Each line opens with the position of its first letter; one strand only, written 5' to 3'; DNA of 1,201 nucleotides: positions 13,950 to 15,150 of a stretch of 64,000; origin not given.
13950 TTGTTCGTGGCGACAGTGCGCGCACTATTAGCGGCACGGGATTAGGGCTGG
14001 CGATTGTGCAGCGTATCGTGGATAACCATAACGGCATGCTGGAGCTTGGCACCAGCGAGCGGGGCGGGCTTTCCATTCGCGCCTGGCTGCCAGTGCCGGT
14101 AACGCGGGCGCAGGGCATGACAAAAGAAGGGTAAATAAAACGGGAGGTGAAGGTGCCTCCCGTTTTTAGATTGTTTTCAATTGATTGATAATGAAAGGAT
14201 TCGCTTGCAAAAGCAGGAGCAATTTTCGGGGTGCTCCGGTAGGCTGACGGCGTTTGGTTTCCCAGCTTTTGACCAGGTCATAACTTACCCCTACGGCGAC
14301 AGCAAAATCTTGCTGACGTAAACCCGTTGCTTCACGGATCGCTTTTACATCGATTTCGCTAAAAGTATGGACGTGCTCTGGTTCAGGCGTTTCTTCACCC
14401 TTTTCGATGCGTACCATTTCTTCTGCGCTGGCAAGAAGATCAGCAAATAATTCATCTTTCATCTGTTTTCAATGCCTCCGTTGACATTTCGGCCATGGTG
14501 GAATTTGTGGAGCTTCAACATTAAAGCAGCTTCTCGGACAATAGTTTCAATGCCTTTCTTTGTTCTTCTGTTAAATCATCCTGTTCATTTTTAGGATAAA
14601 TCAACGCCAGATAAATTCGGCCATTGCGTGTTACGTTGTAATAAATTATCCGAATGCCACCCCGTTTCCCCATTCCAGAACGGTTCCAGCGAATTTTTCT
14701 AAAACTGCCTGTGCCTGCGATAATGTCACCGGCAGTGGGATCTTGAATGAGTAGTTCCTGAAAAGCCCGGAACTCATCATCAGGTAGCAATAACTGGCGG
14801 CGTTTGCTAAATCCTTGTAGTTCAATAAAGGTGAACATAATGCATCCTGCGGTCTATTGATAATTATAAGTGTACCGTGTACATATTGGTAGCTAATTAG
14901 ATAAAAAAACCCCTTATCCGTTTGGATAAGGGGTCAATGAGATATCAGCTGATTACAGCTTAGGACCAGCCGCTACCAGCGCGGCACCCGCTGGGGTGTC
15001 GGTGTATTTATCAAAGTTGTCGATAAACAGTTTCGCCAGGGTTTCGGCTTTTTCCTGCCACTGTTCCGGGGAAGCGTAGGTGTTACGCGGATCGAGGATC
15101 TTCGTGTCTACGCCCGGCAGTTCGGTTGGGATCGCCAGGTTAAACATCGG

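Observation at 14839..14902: Candidate autoregulatory operator at the TA cassette promoter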

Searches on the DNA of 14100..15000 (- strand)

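Call 7: search_dna_similar(query=window:14100-15000:-, collection=ecoli_genomes, mode=near, max_rows=25, rows=spread)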
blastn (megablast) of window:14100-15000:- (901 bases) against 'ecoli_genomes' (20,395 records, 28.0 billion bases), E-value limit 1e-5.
Records with a match: 5420; places in all: 5433; records where one place covers at least 80% of the query: 1324.
Genomes with a match: 5419 of 5426; with a place that covers at least 80% of the query: 1324. Places per genome that has any: lowest 1, median 1, highest 2. On chromosomes: 5432 places; on plasmids: 1.
Best place of each record, by identity: >=99% 187; 95-99% 2729; 90-95% 2504.
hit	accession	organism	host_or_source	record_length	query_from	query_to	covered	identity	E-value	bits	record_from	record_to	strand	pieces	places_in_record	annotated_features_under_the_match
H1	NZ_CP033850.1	Escherichia coli strain FDAARGOS_497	Homo sapiens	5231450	1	901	100%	100.0%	0e+0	1664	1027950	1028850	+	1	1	type II toxin-antitoxin system RelE/ParE family toxin | nadS: NadS family protein | pckA: phosphoenolpyruvate carboxykinase (ATP) | envZ: two-component system sensor histidine kinase EnvZ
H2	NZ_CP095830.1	Escherichia coli strain EC12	avian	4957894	1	901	100%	98.7%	0e+0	1600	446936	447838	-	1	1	type II toxin-antitoxin system RelE/ParE family toxin | nadS: NadS family protein | pckA: phosphoenolpyruvate carboxykinase (ATP) | envZ: two-component system sensor histidine kinase EnvZ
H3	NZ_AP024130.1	Escherichia coli strain SI-NP020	Bos taurus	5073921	1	901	100%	98.2%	0e+0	1576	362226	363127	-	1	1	type II toxin-antitoxin system RelE/ParE family toxin | nadS: NadS family protein | pckA: phosphoenolpyruvate carboxykinase (ATP) | envZ: two-component system sensor histidine kinase EnvZ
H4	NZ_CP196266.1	Escherichia coli strain ECE204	Homo sapiens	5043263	1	901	100%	98.1%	0e+0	1572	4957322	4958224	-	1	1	type II toxin-antitoxin system RelE/ParE family toxin | nadS: NadS family protein | pckA: phosphoenolpyruvate carboxykinase (ATP) | envZ: two-component system sensor histidine kinase EnvZ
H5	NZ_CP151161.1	Escherichia coli strain 20220828076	Homo sapiens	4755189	1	901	100%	98.0%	0e+0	1567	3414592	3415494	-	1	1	type II toxin-antitoxin system RelE/ParE family toxin | nadS: NadS family protein | pckA: phosphoenolpyruvate carboxykinase (ATP) | envZ: two-component system sensor histidine kinase EnvZ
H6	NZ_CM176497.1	Escherichia coli strain Eco_23-2667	canine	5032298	1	901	100%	98.0%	0e+0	1563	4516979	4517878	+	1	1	type II toxin-antitoxin system RelE/ParE family toxin | nadS: NadS family protein | pckA: phosphoenolpyruvate carboxykinase (ATP) | envZ: two-component system sensor histidine kinase EnvZ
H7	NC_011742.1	Escherichia coli S88 strain S88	-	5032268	1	901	13%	98.3%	1e-22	203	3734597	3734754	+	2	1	pckA: phosphoenolpyruvate carboxykinase (ATP) | envZ: two-component system sensor histidine kinase EnvZ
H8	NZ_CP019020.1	Escherichia coli strain Ecol_244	Homo sapiens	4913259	1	901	13%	96.6%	1e-21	194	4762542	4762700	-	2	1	pckA: phosphoenolpyruvate carboxykinase (ATP) | envZ: two-component system sensor histidine kinase EnvZ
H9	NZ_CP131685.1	Escherichia coli strain 2016C04-116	Homo sapiens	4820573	1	901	13%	96.6%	1e-21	194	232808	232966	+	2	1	pckA: phosphoenolpyruvate carboxykinase (ATP) | envZ: two-component system sensor histidine kinase EnvZ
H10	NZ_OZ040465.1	Escherichia coli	-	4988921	1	901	13%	96.6%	1e-21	194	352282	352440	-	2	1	pckA: phosphoenolpyruvate carboxykinase (ATP) | envZ: two-component system sensor histidine kinase EnvZ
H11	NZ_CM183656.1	Escherichia coli strain GmF067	Homo sapiens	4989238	1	901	13%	95.7%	3e-18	188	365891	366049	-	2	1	pckA: phosphoenolpyruvate carboxykinase (ATP) | envZ: two-component system sensor histidine kinase EnvZ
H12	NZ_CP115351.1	Escherichia coli strain CUVET21-37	cat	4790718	1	49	5%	98.0%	3e-13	86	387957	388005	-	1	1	pckA: phosphoenolpyruvate carboxykinase (ATP)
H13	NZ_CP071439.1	Escherichia coli strain EcPNK004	Homo sapiens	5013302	1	49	5%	95.9%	1e-11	81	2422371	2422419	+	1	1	pckA: phosphoenolpyruvate carboxykinase (ATP)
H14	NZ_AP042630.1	Escherichia coli strain OkiPb01705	bovine feces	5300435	1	49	5%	95.9%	1e-11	81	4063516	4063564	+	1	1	pckA: phosphoenolpyruvate carboxykinase (ATP)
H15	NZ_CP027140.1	Escherichia coli strain AR_0369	missing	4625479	1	49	5%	93.9%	7e-10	75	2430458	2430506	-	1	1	pckA: phosphoenolpyruvate carboxykinase (ATP)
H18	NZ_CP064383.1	Escherichia coli O157:H7 strain PartA-EcoliO157H7-RM8376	missing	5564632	1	49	5%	93.9%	7e-10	75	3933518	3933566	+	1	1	pckA: phosphoenolpyruvate carboxykinase (ATP)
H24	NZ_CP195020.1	Escherichia coli strain OV2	Laboratory strain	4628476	1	49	5%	93.9%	7e-10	75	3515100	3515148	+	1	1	pckA: phosphoenolpyruvate carboxykinase (ATP)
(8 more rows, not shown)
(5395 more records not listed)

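Call 10: get_annotated_region(hit=H1, flank=1500)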
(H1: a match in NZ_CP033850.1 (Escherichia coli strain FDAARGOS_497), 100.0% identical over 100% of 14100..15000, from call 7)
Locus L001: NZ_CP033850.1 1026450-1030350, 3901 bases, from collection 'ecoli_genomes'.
description: Escherichia coli strain FDAARGOS_497 chromosome, complete genome
organism: Escherichia coli strain FDAARGOS_497 (NCBI taxid 562)
replicon: chromosome; assembly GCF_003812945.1
host: Homo sapiens; source: UCC isolate; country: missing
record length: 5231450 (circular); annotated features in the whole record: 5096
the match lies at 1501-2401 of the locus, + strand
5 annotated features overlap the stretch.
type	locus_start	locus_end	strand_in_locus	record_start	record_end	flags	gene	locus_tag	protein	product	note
CDS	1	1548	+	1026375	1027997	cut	pckA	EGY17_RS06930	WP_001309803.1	phosphoenolpyruvate carboxykinase (ATP)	-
CDS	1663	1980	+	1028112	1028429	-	-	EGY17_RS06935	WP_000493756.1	type II toxin-antitoxin system RelE/ParE family toxin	-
CDS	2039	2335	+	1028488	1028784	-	nadS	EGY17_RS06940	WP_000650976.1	NadS family protein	-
CDS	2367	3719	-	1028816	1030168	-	envZ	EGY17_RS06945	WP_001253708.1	two-component system sensor histidine kinase EnvZ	-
CDS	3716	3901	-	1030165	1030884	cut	ompR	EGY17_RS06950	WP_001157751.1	osmolarity response regulator transcription factor OmpR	-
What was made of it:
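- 14521..14838 (-): Toxin gene, 105 aa, HigB2-type RelE/ParE-superfamily member. Annotated as RelE/ParE family toxin WP_000493756.1 (call 10).
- On HigBA2-type (PF06296 toxin + HigA2/NadS antitoxin) type II TA module: RefSeq annotates the same pair (call 10).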

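Call 11: get_annotated_region(hit=H7, flank=600)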
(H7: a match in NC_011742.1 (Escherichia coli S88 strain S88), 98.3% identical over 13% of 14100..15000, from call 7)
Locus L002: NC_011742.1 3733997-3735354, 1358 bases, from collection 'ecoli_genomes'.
description: Escherichia coli S88, complete sequence
organism: Escherichia coli S88 strain S88 (NCBI taxid 585035)
replicon: chromosome; assembly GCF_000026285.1
host: -; source: -; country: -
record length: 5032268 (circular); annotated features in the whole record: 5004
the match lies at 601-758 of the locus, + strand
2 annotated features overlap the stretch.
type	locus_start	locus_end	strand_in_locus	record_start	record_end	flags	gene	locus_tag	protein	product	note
CDS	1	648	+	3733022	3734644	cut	pckA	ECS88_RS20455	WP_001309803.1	phosphoenolpyruvate carboxykinase (ATP)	-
CDS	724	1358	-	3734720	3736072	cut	envZ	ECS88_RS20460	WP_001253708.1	two-component system sensor histidine kinase EnvZ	-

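Call 13: get_annotated_region(hit=H24, flank=400)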
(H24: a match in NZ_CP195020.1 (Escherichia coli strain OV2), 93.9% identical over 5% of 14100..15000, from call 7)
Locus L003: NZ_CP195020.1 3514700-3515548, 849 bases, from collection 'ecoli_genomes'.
description: Escherichia coli strain OV2 chromosome, complete genome
organism: Escherichia coli strain OV2 (NCBI taxid 562)
replicon: chromosome; assembly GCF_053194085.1
host: -; source: Laboratory strain; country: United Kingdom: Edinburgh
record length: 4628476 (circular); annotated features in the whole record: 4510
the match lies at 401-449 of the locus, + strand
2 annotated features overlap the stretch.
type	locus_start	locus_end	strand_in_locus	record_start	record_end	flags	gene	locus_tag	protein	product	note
CDS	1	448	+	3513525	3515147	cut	pckA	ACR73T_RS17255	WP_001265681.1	phosphoenolpyruvate carboxykinase (ATP)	-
CDS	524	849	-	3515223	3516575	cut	envZ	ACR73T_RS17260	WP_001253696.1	two-component system sensor histidine kinase EnvZ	-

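Call 35: search_dna_similar(query=window:14825-14960:-, collection=ecoli_genomes, mode=near, max_rows=30, rows=spread)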
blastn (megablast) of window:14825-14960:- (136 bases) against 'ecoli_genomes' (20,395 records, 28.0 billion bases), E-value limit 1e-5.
Records with a match: 1330; places in all: 1330; records where one place covers at least 80% of the query: 1330.
Genomes with a match: 1330 of 5426; with a place that covers at least 80% of the query: 1330. Places per genome that has any: lowest 1, median 1, highest 1. On chromosomes: 1330 places; on plasmids: 0.
Best place of each record, by identity: >=99% 191; 95-99% 1031; 90-95% 108.
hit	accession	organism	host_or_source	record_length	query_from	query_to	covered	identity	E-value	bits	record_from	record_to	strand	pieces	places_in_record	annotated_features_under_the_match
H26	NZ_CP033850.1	Escherichia coli strain FDAARGOS_497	Homo sapiens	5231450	1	136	100%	100.0%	3e-64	252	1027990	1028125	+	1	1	type II toxin-antitoxin system RelE/ParE family toxin | pckA: phosphoenolpyruvate carboxykinase (ATP)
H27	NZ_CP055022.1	Escherichia coli strain SWHEFF_68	Shek Wu Hui WWTPs_68 WWTPs effluent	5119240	1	136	100%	100.0%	3e-64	252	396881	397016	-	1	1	type II toxin-antitoxin system RelE/ParE family toxin | pckA: phosphoenolpyruvate carboxykinase (ATP)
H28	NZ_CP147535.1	Escherichia coli strain GN03551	Homo sapiens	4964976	1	136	100%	100.0%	3e-64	252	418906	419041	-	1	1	type II toxin-antitoxin system RelE/ParE family toxin | pckA: phosphoenolpyruvate carboxykinase (ATP)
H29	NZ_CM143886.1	Escherichia coli strain E17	Homo sapiens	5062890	1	136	100%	100.0%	3e-64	252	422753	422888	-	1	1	type II toxin-antitoxin system RelE/ParE family toxin | pckA: phosphoenolpyruvate carboxykinase (ATP)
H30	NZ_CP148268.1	Escherichia coli strain Z1323PEC0014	Dog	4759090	1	136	100%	99.3%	2e-62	246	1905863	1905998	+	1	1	type II toxin-antitoxin system RelE/ParE family toxin | pckA: phosphoenolpyruvate carboxykinase (ATP)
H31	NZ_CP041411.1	Escherichia coli strain STEC719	goat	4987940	1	136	100%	98.6%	2e-61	243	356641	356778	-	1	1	type II toxin-antitoxin system RelE/ParE family toxin | pckA: phosphoenolpyruvate carboxykinase (ATP)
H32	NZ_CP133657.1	Escherichia coli strain CEC15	rodents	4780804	1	136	100%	98.6%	2e-61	243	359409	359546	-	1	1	type II toxin-antitoxin system RelE/ParE family toxin | pckA: phosphoenolpyruvate carboxykinase (ATP)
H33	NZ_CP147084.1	Escherichia coli strain KTa005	river water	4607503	1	136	100%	98.6%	2e-61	243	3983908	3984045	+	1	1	type II toxin-antitoxin system RelE/ParE family toxin | pckA: phosphoenolpyruvate carboxykinase (ATP)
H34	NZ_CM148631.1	Escherichia coli strain PK-F-10122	Gallus gallus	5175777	1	136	100%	98.6%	2e-61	243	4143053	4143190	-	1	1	type II toxin-antitoxin system RelE/ParE family toxin | pckA: phosphoenolpyruvate carboxykinase (ATP)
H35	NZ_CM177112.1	Escherichia coli strain GN4741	Homo sapiens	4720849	1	136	100%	98.6%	2e-61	243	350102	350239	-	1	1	type II toxin-antitoxin system RelE/ParE family toxin | pckA: phosphoenolpyruvate carboxykinase (ATP)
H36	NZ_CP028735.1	Escherichia coli strain A41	Antechinus bellus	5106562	1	136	100%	97.8%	3e-59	235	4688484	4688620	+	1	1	type II toxin-antitoxin system RelE/ParE family toxin | pckA: phosphoenolpyruvate carboxykinase (ATP)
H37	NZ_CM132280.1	Escherichia coli strain 19AR0254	Homo sapiens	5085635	1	136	100%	97.8%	3e-59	235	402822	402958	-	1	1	type II toxin-antitoxin system RelE/ParE family toxin | pckA: phosphoenolpyruvate carboxykinase (ATP)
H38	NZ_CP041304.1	Escherichia coli strain MSHS 133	Homo sapiens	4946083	1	136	100%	97.1%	4e-58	231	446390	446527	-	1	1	type II toxin-antitoxin system RelE/ParE family toxin | pckA: phosphoenolpyruvate carboxykinase (ATP)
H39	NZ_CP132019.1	Escherichia coli strain JCH767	Homo sapiens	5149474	1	136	100%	97.1%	4e-58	231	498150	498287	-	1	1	type II toxin-antitoxin system RelE/ParE family toxin | pckA: phosphoenolpyruvate carboxykinase (ATP)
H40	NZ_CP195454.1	Escherichia coli strain 22AR0750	Homo sapiens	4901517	1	136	100%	97.1%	4e-58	231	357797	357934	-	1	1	type II toxin-antitoxin system RelE/ParE family toxin | pckA: phosphoenolpyruvate carboxykinase (ATP)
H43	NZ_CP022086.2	Escherichia coli O104:H4 strain FDAARGOS_348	Homo sapiens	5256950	1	136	100%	96.4%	2e-56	226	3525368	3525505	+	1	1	type II toxin-antitoxin system RelE/ParE family toxin | pckA: phosphoenolpyruvate carboxykinase (ATP)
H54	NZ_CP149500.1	Escherichia coli strain FDA strain Seattle 1946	clinical isolate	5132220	1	136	100%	93.5%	2e-47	196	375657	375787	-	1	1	type II toxin-antitoxin system RelE/ParE family toxin | pckA: phosphoenolpyruvate carboxykinase (ATP)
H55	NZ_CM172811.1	Escherichia coli strain FCI1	Homo sapiens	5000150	1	136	100%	92.0%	4e-44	185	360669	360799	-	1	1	type II toxin-antitoxin system RelE/ParE family toxin | pckA: phosphoenolpyruvate carboxykinase (ATP)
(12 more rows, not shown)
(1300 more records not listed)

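Call 36: get_annotated_region(hit=H55, flank=30)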
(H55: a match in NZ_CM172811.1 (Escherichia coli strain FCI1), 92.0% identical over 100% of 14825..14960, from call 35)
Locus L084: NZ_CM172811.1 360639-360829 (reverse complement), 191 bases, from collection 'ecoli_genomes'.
description: Escherichia coli strain FCI1 chromosome, whole genome shotgun sequence
organism: Escherichia coli strain FCI1 (NCBI taxid 562)
replicon: chromosome; assembly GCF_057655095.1
host: Homo sapiens; source: urine; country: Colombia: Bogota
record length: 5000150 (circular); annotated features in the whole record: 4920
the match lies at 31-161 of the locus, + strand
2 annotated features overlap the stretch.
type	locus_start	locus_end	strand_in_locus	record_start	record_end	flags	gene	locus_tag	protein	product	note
CDS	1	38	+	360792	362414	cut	pckA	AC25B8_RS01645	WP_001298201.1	phosphoenolpyruvate carboxykinase (ATP)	-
CDS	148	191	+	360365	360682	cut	-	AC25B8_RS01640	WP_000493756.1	type II toxin-antitoxin system RelE/ParE family toxin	-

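Call 37: get_annotated_region(hit=H54, flank=30)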
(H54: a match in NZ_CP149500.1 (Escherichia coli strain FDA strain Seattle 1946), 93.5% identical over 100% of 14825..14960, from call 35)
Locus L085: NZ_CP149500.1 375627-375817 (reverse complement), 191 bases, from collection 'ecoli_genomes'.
description: Escherichia coli strain FDA strain Seattle 1946 chromosome, complete genome
organism: Escherichia coli strain FDA strain Seattle 1946 (NCBI taxid 562)
replicon: chromosome; assembly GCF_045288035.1
host: -; source: clinical isolate; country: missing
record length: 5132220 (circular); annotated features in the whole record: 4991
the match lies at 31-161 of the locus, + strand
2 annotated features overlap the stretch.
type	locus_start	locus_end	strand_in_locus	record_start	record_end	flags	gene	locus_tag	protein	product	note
CDS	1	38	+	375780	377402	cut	pckA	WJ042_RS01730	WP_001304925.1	phosphoenolpyruvate carboxykinase (ATP)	-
CDS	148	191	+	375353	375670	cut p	-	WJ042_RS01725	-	type II toxin-antitoxin system RelE/ParE family toxin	internal stop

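Call 38: get_annotated_region(hit=H43, flank=30)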
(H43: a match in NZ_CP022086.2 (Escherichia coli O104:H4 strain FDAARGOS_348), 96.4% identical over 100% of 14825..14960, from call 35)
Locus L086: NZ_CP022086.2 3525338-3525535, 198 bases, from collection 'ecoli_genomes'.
description: Escherichia coli O104:H4 strain FDAARGOS_348 chromosome, complete genome
organism: Escherichia coli O104:H4 strain FDAARGOS_348 (NCBI taxid 1038927)
replicon: chromosome; assembly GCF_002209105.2
host: Homo sapiens; source: stool; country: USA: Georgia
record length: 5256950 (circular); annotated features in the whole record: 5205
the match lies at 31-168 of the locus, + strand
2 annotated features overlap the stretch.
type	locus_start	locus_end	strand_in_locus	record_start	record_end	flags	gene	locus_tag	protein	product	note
CDS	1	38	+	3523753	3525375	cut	pckA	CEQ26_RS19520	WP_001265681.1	phosphoenolpyruvate carboxykinase (ATP)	-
CDS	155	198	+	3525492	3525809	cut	-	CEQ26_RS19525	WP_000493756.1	type II toxin-antitoxin system RelE/ParE family toxin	-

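Call 39: get_annotated_region(hit=H38, flank=30)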
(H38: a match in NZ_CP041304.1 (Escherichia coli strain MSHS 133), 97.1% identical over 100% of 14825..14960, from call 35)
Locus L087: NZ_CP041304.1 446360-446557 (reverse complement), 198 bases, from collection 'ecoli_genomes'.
description: Escherichia coli strain MSHS 133 chromosome, complete genome
organism: Escherichia coli strain MSHS 133 (NCBI taxid 562)
replicon: chromosome; assembly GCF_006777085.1
host: Homo sapiens; source: urine from healthy adult with cystitis; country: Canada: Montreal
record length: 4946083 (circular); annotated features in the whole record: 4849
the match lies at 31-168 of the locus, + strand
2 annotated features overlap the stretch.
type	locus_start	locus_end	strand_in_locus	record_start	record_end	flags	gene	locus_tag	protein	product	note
CDS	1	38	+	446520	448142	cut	pckA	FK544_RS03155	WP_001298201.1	phosphoenolpyruvate carboxykinase (ATP)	-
CDS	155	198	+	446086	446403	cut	-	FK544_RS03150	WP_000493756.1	type II toxin-antitoxin system RelE/ParE family toxin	-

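Call 40: get_annotated_region(hit=H31, flank=30)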
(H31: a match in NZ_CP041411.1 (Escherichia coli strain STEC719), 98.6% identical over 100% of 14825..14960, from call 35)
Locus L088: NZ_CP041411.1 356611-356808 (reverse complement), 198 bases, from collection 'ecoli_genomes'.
description: Escherichia coli strain STEC719 chromosome, complete genome
organism: Escherichia coli strain STEC719 (NCBI taxid 562)
replicon: chromosome; assembly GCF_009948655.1
host: -; source: goat; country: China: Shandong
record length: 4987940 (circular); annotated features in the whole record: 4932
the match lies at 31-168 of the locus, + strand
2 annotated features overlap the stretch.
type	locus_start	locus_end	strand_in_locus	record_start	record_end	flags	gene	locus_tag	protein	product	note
CDS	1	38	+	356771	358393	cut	pckA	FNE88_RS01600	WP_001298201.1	phosphoenolpyruvate carboxykinase (ATP)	-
CDS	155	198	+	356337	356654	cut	-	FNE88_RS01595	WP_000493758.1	type II toxin-antitoxin system RelE/ParE family toxin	-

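Call 41: get_annotated_region(hit=H36, flank=30)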
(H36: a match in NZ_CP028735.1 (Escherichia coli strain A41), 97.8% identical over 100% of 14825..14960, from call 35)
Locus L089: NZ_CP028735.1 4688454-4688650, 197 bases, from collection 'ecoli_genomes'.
description: Escherichia coli strain A41 chromosome, complete genome
organism: Escherichia coli strain A41 (NCBI taxid 562)
replicon: chromosome; assembly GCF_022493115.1
host: Antechinus bellus; source: feces; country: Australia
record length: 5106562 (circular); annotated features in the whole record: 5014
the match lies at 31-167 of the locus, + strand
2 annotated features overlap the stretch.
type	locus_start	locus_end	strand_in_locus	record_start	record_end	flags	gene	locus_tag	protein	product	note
CDS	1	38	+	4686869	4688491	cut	pckA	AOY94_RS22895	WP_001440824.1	phosphoenolpyruvate carboxykinase (ATP)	-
CDS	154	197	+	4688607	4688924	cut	-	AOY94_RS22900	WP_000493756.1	type II toxin-antitoxin system RelE/ParE family toxin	-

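Call 44: search_dna_similar(query=L085:60-170:+, collection=ecoli_genomes, mode=near, max_rows=40, rows=best)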
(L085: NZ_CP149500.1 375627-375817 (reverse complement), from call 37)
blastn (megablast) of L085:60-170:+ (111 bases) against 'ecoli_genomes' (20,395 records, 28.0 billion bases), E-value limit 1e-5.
Records with a match: 1329; places in all: 1329; records where one place covers at least 80% of the query: 1329.
Genomes with a match: 1329 of 5426; with a place that covers at least 80% of the query: 1329. Places per genome that has any: lowest 1, median 1, highest 1. On chromosomes: 1329 places; on plasmids: 0.
Best place of each record, by identity: >=99% 107; 95-99% 1; 90-95% 1221.
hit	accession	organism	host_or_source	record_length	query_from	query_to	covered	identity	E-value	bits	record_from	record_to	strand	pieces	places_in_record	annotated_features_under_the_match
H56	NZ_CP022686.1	Escherichia coli Nissle 1917 strain Nissle 1917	Homo sapiens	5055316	1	111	100%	100.0%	2e-50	206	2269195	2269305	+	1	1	type II toxin-antitoxin system RelE/ParE family toxin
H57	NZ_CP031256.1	Escherichia coli strain M16807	Homo sapiens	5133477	1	111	100%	100.0%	2e-50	206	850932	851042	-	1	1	type II toxin-antitoxin system RelE/ParE family toxin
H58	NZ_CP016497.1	Escherichia coli strain UPEC 26-1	Homo sapiens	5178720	1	111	100%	100.0%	2e-50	206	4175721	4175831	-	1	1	type II toxin-antitoxin system RelE/ParE family toxin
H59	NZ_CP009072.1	Escherichia coli ATCC 25922 strain ATCC 25922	human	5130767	1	111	100%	100.0%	2e-50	206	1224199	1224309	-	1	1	type II toxin-antitoxin system RelE/ParE family toxin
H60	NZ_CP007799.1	Escherichia coli Nissle 1917 strain Nissle 1917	soldier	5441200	1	111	100%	100.0%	2e-50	206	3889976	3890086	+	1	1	type II toxin-antitoxin system RelE/ParE family toxin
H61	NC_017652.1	Escherichia coli str. 'clone D i14' strain clone D i14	-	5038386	1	111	100%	100.0%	2e-50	206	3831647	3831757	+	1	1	type II toxin-antitoxin system RelE/ParE family toxin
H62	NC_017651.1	Escherichia coli str. 'clone D i2' strain clone D i2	-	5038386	1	111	100%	100.0%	2e-50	206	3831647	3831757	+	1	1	type II toxin-antitoxin system RelE/ParE family toxin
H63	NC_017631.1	Escherichia coli ABU 83972 strain ABU 83972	Homo sapiens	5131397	1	111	100%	100.0%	2e-50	206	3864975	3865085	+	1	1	type II toxin-antitoxin system RelE/ParE family toxin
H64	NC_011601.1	Escherichia coli O127:H6 str. E2348/69 strain E2348/69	-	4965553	1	111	100%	100.0%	2e-50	206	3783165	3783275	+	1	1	type II toxin-antitoxin system RelE/ParE family toxin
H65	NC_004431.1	Escherichia coli CFT073 strain CFT073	-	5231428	1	111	100%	100.0%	2e-50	206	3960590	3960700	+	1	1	type II toxin-antitoxin system RelE/ParE family toxin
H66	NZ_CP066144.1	Escherichia coli strain ZLWT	pig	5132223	1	111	100%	100.0%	2e-50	206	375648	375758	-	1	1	type II toxin-antitoxin system RelE/ParE family toxin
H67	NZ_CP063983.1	Escherichia coli strain 25DN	LAB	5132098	1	111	100%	100.0%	2e-50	206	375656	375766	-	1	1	type II toxin-antitoxin system RelE/ParE family toxin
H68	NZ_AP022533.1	Escherichia coli strain THO-006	Homo sapiens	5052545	1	111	100%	100.0%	2e-50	206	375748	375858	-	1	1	type II toxin-antitoxin system RelE/ParE family toxin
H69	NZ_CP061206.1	Escherichia coli strain DA61218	Homo sapiens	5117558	1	111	100%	100.0%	2e-50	206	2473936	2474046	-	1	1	type II toxin-antitoxin system RelE/ParE family toxin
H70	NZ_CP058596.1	Escherichia coli strain UPEC_U013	Homo sapiens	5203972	1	111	100%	100.0%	2e-50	206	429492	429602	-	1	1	type II toxin-antitoxin system RelE/ParE family toxin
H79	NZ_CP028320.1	Escherichia coli O18:H1 strain CFSAN067215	Homo sapiens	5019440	1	111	100%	100.0%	2e-50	206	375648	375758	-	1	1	type II toxin-antitoxin system RelE/ParE family toxin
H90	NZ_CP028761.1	Escherichia coli strain A13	Sheep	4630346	1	111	100%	100.0%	2e-50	206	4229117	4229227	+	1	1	type II toxin-antitoxin system RelE/ParE family toxin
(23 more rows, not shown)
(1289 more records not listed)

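Call 45: get_annotated_region(hit=H65, flank=900)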
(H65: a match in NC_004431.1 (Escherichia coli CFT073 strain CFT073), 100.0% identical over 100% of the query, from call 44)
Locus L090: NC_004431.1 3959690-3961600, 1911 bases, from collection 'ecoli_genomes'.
description: Escherichia coli CFT073, complete sequence
organism: Escherichia coli CFT073 strain CFT073 (NCBI taxid 199310)
replicon: chromosome; assembly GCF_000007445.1
host: -; source: -; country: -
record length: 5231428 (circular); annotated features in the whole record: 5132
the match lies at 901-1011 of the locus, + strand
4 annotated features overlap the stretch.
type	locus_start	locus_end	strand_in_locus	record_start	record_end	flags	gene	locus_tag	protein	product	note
CDS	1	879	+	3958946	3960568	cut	pckA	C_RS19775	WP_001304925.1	phosphoenolpyruvate carboxykinase (ATP)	-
CDS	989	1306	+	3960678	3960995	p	-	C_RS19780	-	type II toxin-antitoxin system RelE/ParE family toxin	internal stop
CDS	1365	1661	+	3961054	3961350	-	nadS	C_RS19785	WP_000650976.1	NadS family protein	-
CDS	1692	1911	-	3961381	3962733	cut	envZ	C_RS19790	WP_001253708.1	two-component system sensor histidine kinase EnvZ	-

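Call 46: get_annotated_region(hit=H64, flank=900)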
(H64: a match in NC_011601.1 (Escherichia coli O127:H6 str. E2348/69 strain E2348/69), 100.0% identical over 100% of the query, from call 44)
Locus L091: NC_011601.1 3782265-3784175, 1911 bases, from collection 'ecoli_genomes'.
description: Escherichia coli O127:H6 str. E2348/69, complete sequence
organism: Escherichia coli O127:H6 str. E2348/69 strain E2348/69 (NCBI taxid 574521)
replicon: chromosome; assembly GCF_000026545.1
host: -; source: -; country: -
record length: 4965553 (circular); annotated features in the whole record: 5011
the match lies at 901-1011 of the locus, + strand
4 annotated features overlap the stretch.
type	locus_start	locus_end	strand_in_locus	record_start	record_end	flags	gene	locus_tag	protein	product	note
CDS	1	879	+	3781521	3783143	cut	pckA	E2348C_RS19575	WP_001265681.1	phosphoenolpyruvate carboxykinase (ATP)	-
CDS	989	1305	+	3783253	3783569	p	-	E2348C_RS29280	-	type II toxin-antitoxin system RelE/ParE family toxin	frameshifted; internal stop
CDS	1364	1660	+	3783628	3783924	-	nadS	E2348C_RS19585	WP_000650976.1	NadS family protein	-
CDS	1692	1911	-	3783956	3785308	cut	envZ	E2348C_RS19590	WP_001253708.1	two-component system sensor histidine kinase EnvZ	-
